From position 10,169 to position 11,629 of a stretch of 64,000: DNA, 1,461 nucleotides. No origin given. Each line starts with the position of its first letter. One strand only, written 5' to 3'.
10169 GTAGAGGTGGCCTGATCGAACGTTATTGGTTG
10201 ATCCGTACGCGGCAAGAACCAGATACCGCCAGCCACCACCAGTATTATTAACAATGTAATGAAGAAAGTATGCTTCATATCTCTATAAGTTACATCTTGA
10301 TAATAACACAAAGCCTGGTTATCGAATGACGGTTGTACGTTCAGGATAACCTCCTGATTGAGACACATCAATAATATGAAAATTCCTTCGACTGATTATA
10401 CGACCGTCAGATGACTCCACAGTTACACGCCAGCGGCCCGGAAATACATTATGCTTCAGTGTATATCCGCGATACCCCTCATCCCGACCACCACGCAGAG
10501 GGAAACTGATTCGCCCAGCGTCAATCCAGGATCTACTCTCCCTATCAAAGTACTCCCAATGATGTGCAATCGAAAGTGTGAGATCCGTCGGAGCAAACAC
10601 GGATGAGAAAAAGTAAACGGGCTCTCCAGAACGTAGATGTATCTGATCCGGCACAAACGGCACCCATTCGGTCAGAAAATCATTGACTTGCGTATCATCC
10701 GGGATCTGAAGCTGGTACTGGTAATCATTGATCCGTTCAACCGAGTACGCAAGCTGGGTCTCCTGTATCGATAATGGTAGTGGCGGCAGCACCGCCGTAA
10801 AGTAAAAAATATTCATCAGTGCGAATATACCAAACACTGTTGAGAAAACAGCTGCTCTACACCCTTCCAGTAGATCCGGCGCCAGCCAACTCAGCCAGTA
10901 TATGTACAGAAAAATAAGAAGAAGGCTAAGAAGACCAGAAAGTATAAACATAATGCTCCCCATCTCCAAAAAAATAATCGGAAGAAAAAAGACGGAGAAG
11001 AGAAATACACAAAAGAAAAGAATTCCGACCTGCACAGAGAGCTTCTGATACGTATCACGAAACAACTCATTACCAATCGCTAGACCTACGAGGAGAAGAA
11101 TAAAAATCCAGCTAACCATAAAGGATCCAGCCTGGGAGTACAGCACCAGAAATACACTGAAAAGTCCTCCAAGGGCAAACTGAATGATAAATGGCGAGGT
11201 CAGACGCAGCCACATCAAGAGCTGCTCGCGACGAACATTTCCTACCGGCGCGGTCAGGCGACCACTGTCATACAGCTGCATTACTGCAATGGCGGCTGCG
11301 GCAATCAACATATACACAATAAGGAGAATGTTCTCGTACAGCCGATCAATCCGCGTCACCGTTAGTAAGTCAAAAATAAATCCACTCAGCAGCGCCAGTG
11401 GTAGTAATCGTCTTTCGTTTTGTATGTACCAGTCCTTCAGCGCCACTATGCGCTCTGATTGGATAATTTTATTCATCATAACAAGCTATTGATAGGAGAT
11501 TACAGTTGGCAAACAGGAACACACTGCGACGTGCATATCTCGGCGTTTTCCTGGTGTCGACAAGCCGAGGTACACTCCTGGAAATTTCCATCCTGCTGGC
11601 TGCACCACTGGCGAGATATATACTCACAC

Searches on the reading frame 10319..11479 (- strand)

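Call 53: search_protein_families(library=pfam, proteins=[window:10319-11479:-], max_evalue=0.0001)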
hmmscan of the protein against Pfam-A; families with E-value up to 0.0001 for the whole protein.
window:10319-11479:- (386 aa): 1 family
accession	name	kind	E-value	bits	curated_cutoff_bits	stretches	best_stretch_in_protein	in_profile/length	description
PF11141.13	DUF2914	-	2.4e-12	46.8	23.6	1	304-369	4-62/62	Protein of unknown function (DUF2914)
